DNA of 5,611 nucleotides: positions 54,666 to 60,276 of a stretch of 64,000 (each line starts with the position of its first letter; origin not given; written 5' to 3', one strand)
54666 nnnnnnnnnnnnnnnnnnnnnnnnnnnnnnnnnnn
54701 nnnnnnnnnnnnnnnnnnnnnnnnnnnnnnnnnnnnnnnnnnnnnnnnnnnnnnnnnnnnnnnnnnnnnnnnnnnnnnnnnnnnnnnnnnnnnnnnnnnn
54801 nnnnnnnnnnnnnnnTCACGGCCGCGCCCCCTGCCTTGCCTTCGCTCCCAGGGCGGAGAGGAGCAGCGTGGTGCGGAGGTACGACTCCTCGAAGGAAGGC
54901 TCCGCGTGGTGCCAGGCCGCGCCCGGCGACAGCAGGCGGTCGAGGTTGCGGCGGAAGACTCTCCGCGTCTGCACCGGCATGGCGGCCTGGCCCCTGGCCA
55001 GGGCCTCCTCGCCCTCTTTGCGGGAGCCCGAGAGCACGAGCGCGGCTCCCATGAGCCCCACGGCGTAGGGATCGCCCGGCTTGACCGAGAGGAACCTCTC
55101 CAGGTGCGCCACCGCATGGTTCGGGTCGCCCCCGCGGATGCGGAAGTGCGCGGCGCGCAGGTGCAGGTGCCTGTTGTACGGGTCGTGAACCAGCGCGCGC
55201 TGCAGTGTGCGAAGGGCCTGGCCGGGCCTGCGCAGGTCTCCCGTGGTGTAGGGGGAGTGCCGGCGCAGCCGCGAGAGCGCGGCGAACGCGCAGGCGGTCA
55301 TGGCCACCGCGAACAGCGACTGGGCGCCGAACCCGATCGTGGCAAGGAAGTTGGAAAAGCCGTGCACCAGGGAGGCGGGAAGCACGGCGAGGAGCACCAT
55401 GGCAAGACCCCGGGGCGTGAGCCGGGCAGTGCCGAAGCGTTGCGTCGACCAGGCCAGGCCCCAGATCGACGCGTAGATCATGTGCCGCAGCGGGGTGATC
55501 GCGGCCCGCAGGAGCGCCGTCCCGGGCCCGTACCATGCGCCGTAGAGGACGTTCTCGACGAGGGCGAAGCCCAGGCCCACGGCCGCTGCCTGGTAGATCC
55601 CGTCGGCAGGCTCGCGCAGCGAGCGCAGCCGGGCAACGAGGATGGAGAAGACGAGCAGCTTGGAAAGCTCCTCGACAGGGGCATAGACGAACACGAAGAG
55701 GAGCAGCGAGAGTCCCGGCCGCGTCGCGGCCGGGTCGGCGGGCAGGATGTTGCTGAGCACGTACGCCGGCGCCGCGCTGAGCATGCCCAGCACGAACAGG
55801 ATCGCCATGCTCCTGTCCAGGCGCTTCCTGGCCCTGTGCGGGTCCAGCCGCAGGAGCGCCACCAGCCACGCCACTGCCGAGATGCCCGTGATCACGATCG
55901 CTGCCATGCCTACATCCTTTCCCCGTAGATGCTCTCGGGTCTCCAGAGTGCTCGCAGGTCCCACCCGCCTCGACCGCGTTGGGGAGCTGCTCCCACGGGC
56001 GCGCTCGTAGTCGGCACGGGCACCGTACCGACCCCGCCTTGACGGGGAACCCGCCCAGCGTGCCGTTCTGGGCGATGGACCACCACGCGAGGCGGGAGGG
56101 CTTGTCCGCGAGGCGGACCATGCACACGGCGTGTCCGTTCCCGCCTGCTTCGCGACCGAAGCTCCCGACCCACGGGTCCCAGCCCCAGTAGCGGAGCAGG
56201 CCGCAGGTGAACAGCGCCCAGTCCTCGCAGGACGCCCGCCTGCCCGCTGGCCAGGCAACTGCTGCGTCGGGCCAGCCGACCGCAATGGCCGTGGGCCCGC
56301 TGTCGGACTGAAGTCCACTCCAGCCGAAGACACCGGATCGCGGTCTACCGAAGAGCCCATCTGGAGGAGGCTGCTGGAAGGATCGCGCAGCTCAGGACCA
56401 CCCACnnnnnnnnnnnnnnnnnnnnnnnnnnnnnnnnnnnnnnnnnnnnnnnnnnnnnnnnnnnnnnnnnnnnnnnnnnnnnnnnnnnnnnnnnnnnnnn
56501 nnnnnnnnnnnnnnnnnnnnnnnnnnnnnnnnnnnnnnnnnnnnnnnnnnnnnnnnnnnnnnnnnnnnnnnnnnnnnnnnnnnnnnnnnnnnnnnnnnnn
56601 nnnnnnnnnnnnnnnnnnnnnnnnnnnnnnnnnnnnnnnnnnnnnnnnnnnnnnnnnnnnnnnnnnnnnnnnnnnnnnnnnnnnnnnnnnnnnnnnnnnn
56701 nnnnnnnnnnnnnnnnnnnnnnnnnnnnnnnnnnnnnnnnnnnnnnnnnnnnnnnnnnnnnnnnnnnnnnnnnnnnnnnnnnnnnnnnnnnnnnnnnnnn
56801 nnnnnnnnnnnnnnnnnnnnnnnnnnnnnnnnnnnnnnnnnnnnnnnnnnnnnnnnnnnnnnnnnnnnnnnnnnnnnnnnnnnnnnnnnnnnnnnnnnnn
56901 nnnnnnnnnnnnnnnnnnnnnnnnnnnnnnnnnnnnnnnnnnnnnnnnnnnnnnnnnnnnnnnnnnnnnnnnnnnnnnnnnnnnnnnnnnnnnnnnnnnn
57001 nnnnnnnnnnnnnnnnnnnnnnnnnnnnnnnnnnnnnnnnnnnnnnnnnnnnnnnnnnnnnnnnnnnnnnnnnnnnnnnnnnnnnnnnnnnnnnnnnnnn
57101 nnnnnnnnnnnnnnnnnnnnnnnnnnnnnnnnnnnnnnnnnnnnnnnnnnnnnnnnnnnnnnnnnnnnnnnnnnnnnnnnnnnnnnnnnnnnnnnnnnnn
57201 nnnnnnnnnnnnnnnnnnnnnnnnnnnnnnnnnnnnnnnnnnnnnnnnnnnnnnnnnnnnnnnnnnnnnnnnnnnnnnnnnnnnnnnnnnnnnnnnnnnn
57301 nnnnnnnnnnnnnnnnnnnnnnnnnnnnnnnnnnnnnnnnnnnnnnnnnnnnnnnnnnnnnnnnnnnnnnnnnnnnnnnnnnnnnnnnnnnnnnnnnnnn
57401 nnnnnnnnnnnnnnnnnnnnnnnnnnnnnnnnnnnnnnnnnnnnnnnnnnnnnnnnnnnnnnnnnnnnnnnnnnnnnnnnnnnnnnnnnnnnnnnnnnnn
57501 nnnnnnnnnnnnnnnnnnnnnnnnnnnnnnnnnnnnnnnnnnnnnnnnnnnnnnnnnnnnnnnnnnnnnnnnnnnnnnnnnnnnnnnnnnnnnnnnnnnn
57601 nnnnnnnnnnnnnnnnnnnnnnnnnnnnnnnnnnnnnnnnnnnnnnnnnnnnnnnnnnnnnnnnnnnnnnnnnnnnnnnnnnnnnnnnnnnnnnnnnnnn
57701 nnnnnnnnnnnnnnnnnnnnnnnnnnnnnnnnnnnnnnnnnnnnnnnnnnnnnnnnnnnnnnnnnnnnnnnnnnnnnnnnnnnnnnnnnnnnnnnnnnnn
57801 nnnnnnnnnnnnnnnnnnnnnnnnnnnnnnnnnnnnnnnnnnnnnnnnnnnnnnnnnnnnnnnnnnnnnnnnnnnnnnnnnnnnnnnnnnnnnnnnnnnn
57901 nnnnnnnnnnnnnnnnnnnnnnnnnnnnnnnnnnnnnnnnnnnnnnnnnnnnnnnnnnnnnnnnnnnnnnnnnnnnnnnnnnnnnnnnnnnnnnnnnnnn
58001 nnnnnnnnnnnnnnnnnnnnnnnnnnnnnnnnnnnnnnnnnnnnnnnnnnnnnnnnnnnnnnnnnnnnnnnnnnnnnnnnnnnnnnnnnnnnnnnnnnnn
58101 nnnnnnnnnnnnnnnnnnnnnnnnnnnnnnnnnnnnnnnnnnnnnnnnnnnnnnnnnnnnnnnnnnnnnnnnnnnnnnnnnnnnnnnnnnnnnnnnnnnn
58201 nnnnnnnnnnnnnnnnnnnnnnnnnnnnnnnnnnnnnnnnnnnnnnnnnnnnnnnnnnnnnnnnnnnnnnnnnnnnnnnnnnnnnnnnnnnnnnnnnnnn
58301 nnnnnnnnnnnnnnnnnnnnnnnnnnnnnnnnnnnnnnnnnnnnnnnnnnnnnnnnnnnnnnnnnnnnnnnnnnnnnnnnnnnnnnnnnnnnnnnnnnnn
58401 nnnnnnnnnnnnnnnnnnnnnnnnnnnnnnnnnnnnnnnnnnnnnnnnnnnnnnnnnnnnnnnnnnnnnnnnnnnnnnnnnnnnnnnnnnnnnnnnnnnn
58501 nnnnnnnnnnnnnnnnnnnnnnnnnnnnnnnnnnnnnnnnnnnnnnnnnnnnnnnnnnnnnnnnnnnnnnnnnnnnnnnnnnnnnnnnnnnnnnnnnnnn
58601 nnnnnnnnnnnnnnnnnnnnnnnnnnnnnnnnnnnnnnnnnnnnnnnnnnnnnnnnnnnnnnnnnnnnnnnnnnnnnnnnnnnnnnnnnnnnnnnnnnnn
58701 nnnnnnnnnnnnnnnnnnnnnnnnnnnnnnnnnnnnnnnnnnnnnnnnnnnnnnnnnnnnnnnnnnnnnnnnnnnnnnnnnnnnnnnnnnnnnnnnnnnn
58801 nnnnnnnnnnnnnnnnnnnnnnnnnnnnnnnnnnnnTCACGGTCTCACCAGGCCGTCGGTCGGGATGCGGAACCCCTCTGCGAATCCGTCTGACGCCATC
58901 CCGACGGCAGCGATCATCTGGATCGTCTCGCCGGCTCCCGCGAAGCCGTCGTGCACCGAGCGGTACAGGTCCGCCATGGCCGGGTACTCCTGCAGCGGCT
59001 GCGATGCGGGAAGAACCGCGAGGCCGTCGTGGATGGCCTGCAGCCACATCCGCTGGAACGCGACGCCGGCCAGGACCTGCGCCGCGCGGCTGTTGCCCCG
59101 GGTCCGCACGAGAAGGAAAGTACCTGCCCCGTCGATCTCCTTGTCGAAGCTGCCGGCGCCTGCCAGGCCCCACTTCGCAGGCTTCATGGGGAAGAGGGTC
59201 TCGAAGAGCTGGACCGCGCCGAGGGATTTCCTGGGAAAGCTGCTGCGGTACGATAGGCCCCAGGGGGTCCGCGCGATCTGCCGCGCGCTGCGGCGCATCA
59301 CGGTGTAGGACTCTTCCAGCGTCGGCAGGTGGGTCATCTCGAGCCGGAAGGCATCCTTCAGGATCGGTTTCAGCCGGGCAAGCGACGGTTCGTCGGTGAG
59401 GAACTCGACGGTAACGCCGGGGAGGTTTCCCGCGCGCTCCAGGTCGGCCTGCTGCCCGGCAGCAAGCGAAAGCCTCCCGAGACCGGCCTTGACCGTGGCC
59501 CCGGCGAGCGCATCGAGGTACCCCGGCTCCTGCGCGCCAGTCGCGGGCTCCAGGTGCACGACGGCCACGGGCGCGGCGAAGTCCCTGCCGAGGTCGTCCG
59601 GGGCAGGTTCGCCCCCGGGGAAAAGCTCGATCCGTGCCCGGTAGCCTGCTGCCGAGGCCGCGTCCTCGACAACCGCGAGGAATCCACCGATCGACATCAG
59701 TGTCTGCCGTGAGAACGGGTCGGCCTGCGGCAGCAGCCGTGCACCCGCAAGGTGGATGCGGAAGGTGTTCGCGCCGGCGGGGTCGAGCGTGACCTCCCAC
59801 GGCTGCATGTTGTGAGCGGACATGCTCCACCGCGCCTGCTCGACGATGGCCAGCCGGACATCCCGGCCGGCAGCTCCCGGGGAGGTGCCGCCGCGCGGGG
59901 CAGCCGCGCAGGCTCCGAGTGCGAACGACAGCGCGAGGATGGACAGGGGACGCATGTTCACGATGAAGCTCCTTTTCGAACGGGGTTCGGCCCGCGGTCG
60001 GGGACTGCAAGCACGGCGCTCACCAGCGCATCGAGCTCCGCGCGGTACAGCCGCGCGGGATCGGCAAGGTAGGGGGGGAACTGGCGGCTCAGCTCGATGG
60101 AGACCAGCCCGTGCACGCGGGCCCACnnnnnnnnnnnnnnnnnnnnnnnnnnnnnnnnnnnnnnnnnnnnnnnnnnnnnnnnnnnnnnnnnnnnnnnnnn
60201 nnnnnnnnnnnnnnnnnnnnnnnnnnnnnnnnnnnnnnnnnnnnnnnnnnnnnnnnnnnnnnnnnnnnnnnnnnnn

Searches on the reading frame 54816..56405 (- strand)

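Call 66: search_protein_families(library=pfam, proteins=[window:54816-56405:-], max_evalue=0.0001)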
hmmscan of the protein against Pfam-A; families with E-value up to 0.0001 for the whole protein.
window:54816-56405:- (529 aa): 2 families
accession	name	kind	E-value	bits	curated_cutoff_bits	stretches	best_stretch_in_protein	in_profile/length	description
PF13367.11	PrsW-protease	-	3.4e-25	89.2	23.5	1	200-375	6-194/196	PrsW family intramembrane metalloprotease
PF14559.12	TPR_19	-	2.2e-07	31.6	25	0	393-453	6-66/68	Tetratricopeptide repeat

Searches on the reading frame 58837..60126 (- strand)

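Call 66: search_protein_families(library=pfam, proteins=[window:58837-60126:-], max_evalue=0.0001)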
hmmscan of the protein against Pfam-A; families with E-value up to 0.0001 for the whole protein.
window:58837-60126:- (429 aa): 1 family
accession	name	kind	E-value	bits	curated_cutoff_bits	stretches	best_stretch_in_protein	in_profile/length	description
PF00881.29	Nitroreductase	-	6.2e-08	33.4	23.5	0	328-409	84-166/167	Nitroreductase family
